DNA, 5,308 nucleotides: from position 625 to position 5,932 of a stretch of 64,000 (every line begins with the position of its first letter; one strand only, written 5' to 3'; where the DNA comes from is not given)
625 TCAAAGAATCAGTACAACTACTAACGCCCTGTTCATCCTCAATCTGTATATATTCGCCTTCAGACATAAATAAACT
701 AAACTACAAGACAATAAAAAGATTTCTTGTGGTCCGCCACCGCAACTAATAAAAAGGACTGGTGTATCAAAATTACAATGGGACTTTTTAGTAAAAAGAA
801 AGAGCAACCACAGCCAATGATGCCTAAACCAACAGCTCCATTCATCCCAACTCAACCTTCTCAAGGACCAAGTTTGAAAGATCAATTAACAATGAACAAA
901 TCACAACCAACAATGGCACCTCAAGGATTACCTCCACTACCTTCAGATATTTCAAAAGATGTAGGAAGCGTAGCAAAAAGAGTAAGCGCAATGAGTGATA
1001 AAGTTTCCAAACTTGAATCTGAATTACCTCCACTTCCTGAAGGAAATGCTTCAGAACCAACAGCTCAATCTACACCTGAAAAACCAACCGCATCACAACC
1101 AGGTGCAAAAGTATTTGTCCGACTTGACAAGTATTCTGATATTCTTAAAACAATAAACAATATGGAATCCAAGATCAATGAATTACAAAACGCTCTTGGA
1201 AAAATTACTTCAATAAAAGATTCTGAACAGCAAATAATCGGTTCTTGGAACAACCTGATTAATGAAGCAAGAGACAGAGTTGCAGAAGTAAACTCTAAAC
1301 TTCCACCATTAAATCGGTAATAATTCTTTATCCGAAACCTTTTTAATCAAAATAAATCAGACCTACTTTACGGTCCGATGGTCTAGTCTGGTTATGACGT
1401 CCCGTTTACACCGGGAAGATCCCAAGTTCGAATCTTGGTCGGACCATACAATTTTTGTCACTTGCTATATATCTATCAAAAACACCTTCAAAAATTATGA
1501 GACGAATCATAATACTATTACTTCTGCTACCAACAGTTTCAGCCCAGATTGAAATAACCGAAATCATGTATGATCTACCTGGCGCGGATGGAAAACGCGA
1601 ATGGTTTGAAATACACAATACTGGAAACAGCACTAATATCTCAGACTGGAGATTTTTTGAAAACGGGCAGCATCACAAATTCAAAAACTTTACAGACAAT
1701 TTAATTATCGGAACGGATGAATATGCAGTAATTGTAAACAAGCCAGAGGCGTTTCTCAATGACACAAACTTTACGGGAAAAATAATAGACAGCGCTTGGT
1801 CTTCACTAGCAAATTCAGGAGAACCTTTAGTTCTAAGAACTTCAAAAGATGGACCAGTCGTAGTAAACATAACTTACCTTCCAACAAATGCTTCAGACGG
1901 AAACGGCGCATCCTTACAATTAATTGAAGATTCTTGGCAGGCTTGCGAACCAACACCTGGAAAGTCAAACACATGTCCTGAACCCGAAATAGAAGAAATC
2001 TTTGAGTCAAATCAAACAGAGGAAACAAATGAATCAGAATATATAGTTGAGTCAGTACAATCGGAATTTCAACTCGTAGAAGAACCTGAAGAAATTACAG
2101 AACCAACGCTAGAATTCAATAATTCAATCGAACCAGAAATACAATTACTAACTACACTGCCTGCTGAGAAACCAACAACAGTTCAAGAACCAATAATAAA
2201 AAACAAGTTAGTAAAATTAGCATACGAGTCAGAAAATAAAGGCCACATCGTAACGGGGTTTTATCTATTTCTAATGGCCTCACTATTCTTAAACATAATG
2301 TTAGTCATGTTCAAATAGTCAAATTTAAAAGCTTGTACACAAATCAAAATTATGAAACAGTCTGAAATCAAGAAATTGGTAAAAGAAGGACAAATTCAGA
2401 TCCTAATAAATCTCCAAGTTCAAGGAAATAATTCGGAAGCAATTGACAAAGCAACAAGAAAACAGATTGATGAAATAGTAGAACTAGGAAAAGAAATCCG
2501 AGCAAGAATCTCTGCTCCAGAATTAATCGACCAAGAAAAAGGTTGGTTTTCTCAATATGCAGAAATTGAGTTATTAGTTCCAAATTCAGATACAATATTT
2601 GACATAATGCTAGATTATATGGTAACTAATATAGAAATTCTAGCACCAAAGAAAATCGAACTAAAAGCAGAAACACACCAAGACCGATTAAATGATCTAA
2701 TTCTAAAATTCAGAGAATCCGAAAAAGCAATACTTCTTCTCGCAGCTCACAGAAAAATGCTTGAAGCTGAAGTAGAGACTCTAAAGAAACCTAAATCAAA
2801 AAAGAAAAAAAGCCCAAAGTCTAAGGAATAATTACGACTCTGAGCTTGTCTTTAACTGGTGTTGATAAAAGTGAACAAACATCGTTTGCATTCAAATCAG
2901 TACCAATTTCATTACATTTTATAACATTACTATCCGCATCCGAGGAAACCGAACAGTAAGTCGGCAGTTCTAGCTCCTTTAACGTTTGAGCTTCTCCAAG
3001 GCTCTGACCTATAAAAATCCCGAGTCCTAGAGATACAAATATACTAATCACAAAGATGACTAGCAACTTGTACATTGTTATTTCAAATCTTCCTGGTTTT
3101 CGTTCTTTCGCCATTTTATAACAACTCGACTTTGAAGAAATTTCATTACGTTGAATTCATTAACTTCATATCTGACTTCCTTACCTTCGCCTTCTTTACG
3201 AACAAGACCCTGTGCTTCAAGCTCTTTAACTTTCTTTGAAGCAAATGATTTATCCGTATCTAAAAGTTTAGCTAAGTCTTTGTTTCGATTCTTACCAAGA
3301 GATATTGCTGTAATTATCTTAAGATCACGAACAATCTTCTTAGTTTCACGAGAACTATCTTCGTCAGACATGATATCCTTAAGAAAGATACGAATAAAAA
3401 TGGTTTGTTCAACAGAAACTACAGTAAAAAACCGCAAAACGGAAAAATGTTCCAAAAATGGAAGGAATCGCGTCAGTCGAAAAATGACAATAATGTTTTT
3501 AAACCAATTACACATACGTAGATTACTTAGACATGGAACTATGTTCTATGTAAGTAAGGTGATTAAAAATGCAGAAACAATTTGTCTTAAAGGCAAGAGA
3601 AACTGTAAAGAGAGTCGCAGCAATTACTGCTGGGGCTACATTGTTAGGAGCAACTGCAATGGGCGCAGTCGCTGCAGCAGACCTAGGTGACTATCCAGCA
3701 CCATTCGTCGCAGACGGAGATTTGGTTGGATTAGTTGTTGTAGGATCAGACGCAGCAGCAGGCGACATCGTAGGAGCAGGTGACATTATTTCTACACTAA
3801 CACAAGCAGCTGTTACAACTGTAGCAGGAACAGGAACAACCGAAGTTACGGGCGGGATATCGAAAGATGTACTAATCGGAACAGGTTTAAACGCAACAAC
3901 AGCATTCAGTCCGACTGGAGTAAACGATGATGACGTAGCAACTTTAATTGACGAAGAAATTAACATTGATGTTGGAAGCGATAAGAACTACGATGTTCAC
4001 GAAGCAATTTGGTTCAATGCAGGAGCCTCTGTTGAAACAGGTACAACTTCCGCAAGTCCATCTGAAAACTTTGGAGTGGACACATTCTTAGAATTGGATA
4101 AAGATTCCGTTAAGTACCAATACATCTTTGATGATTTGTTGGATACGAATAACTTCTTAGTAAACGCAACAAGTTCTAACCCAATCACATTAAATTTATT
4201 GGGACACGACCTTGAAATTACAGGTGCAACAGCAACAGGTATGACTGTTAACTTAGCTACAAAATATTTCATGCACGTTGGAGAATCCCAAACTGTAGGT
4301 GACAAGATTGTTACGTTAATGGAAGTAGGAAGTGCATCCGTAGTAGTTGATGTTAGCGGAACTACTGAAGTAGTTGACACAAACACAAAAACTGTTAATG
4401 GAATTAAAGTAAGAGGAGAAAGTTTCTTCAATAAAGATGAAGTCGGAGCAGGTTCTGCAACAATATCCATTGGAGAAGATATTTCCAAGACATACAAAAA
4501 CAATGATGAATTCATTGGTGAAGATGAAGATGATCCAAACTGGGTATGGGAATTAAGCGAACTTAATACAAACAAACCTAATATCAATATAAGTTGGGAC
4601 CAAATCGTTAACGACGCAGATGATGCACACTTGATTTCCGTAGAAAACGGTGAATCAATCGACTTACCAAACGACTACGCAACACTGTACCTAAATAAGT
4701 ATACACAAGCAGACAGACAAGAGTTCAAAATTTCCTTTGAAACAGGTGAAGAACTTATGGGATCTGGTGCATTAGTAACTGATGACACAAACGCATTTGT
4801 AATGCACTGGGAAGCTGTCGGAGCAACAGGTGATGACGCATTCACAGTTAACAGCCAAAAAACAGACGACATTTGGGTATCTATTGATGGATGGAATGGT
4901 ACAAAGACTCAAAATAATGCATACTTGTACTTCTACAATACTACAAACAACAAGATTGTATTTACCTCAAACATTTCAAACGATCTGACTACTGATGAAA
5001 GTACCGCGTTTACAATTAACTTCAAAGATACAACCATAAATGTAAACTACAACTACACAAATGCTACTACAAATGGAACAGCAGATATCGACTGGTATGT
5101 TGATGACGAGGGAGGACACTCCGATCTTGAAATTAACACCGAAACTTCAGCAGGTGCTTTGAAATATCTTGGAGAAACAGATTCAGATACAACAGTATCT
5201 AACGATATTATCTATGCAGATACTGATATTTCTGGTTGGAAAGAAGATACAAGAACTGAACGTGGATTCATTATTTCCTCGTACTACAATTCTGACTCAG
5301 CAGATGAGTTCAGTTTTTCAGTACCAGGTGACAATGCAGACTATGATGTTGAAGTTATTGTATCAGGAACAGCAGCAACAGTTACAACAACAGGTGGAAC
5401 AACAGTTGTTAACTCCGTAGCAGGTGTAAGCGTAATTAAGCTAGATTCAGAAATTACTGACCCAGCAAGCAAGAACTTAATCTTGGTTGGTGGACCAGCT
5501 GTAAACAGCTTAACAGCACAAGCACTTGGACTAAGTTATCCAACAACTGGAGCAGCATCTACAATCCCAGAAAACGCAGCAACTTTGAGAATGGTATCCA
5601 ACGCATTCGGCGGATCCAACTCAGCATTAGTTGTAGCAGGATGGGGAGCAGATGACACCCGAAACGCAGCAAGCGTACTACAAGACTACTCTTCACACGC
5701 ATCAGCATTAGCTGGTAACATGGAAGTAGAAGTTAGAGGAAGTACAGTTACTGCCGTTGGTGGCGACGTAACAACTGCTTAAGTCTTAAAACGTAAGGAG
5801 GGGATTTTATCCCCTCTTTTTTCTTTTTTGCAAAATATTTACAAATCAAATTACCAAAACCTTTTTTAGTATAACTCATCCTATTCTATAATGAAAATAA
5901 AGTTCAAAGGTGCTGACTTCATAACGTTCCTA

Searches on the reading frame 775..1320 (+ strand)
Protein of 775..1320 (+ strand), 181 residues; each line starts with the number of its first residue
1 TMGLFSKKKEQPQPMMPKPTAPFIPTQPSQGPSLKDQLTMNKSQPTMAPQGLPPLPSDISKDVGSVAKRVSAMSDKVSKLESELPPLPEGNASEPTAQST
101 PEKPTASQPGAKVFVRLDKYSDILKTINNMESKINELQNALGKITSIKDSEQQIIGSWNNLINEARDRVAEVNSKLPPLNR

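Call 4: search_protein_families(library=pfam, proteins=[window:775-1320:+], max_evalue=1)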
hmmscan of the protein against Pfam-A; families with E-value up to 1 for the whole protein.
window:775-1320:+ (181 aa): 25 families
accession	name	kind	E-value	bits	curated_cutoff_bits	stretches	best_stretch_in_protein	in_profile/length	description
PF05531.17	NPV_P10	-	9.2e-05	23.3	29.8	1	59-87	9-37/75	Nucleopolyhedrovirus P10 protein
PF06009.19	Laminin_II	-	0.00081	19.9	33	1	119-179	11-71/138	Laminin Domain II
PF06825.17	HSBP1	-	0.0043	17.3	28.6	1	122-143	24-45/51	Heat shock factor binding protein 1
PF14523.12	Syntaxin_2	-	0.0051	17.2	26.5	1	121-177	3-58/134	Syntaxin-like protein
PF25557.1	GAUT_1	-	0.014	16.1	22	1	111-146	15-50/77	Galacturonosyltransferase domain 1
PF05335.18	DUF745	-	0.014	15.6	33.3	1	123-176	102-155/183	Protein of unknown function (DUF745)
PF06160.17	EzrA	-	0.02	13.6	39.6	1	119-174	102-157/557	Septation ring formation regulator, EzrA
PF07889.17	DUF1664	-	0.021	15.3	34.6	0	123-165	57-99/124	Protein of unknown function (DUF1664)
PF08656.15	DASH_Dad3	-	0.06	13.8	23.1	1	117-148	9-34/76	DASH complex subunit Dad3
PF03036.21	Perilipin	-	0.07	12.6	33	1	122-174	332-384/403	Perilipin family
PF12130.13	bMERB_dom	-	0.076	13.5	24.6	1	123-165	8-50/134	Bivalent Mical/EHBP Rab binding domain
PF23991.1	DUF7310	-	0.078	13.9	40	0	58-84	27-53/83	Coiled-coil region of unknown function (DUF7310)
PF07303.18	Occludin_ELL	-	0.083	14.1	31.2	0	117-157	21-61/101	Occludin homology domain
PF00804.31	Syntaxin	-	0.084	13.1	26.7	0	120-180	11-71/157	Syntaxin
PF16526.10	CLZ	-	0.09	13.6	26.7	0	124-153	30-59/71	C-terminal leucine zipper domain of cyclic nucleotide-gated channels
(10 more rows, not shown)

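Call 27: search_protein_families(library=ncbifam, proteins=[window:778-1320:+], max_evalue=0.1)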
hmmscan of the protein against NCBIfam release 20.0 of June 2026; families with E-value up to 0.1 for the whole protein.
window:778-1320:+ (180 aa): 6 families
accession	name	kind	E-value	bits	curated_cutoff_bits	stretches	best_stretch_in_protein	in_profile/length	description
NF047516.1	LA_3659_fam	equivalog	0.0011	18.6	36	0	115-178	80-146/221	LA_3659 family protein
NF047514.1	SpiroCoCo_N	equivalog_domain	0.0011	18.6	75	0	115-178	80-146/221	SpiroCoCo family coiled-coil protein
TIGR04527.1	mycoplas_twoTM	subfamily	0.0015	18.2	125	1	57-177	72-172/248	MG_279/MG_280 family protein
NF047515.1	SpiroCoCo_C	equivalog_domain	0.014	14.6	125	0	115-175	112-175/313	SpiroCoCo family coiled-coil protein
NF038218.1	IcmG_DotF_IVB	equivalog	0.067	12.8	200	0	93-174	95-181/266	type IVB secretion system protein IcmG/DotF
NF045487.1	ASRP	equivalog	0.098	11.2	300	0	121-173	160-211/593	archaea-specific SMC-related protein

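Call 50: find_homologous_proteins(query=window:778-1320:+, max_evalue=0.001)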
Query window:778-1320:+ (180 aa): 50 proteins with E <= 0.001 among 179 candidates.
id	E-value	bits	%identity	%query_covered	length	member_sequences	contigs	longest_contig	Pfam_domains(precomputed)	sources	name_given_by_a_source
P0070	2.9e-107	374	99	100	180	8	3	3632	-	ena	-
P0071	5.3e-97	341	93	100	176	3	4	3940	-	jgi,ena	-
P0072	1.4e-91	323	94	92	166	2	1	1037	-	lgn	-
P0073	4.8e-88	312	88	100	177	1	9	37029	-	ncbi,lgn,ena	-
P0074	1.1e-84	301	83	100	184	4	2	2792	-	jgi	-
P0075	2.4e-83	296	80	100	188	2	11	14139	-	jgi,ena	jgi:hypothetical protein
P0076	3.5e-80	286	76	100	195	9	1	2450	-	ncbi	-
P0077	2.8e-79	283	78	100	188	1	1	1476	-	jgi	jgi:hypothetical protein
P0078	4.0e-79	283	79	100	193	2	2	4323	-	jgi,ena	-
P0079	6.1e-79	282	86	93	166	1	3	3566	-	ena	-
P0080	1.1e-77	278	72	100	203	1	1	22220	-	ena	-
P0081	1.1e-77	278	78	100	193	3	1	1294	-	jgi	-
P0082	1.5e-76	274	74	100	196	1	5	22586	-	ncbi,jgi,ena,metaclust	metaclust:\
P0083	2.5e-75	270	72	100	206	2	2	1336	-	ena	-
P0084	1.5e-74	268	79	93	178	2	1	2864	-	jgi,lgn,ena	-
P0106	2.3e-38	150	47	100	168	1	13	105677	PF06419.18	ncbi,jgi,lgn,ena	-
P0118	1.3e-13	70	33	97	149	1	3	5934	-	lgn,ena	-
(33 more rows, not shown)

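Call 54: find_encoding_contigs(protein=P0106, flank=6000, max_places=2)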
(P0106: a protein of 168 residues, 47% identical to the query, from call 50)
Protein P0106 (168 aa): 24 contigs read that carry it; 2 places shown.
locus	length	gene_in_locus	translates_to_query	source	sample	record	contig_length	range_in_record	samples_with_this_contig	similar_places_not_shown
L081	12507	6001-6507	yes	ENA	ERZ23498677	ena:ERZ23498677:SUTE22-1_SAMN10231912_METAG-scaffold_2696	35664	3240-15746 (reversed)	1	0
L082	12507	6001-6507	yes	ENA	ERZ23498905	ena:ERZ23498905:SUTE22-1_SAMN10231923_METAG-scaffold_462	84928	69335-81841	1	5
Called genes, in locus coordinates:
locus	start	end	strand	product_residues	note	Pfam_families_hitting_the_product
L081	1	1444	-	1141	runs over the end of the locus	PF02463:SMC_N, PF13175:AAA_15, PF13304:AAA_21 (weak), PF13476:AAA_23, PF06470:SMC_hinge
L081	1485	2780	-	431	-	PF01336:tRNA_anti-codon, PF00152:tRNA-synt_2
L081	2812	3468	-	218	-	PF01351:RNase_HII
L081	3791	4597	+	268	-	PF02254:TrkA_N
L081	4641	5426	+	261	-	-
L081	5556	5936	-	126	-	-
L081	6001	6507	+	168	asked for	PF06419:COG6_N (faint)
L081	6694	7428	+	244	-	PF00932:LTD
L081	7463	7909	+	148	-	PF27325:MJ0538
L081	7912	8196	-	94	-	-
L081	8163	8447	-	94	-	PF01047:MarR (weak), PF13463:HTH_27 (weak), PF12802:MarR_2 (weak)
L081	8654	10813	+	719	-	PF05124:S_layer_C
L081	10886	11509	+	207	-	-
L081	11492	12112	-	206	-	-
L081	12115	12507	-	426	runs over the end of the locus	PF13506:Glyco_transf_21, PF03142:Chitin_synth_2 (faint), PF00535:Glycos_transf_2, PF10111:Glyco_tranf_2_2, PF13641:Glyco_tranf_2_3, PF13632:Glyco_trans_2_3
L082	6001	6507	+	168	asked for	PF06419:COG6_N (faint)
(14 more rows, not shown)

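Call 55: find_encoding_contigs(protein=P0118, flank=6000, max_places=2)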
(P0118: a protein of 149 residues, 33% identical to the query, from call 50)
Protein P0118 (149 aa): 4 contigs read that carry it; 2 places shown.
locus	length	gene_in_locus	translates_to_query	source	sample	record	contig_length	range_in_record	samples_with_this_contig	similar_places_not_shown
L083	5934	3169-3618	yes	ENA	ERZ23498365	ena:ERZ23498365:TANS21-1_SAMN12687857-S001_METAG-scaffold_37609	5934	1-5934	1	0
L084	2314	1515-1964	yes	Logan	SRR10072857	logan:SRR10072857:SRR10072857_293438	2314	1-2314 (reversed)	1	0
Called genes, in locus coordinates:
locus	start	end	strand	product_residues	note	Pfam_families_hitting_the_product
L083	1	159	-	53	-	?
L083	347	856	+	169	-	PF01022:HTH_5 (weak), PF01047:MarR (weak)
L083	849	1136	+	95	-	-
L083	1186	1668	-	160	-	PF27325:MJ0538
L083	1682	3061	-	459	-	-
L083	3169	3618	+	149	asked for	-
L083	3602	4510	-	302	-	PF00892:EamA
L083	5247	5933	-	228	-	?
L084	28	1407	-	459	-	-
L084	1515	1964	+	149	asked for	-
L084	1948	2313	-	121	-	?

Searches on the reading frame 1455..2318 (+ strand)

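Call 65: search_protein_families(library=pfam, proteins=[window:1455-2318:+], max_evalue=0.001)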
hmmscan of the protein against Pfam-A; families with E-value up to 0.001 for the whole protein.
window:1455-2318:+ (287 aa): 1 family
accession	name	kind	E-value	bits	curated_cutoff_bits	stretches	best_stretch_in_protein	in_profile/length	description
PF00932.25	LTD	-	2e-09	38.2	34.3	1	29-133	5-100/109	Lamin Tail Domain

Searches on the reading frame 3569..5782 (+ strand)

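Call 65: search_protein_families(library=pfam, proteins=[window:3569-5782:+], max_evalue=0.001)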
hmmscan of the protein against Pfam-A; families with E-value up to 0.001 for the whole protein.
window:3569-5782:+ (737 aa): 1 family
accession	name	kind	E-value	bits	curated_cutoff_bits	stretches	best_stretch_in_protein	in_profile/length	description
PF05124.17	S_layer_C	-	2.7e-15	56.9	23.9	1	580-706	54-175/177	S-layer like family, outer domain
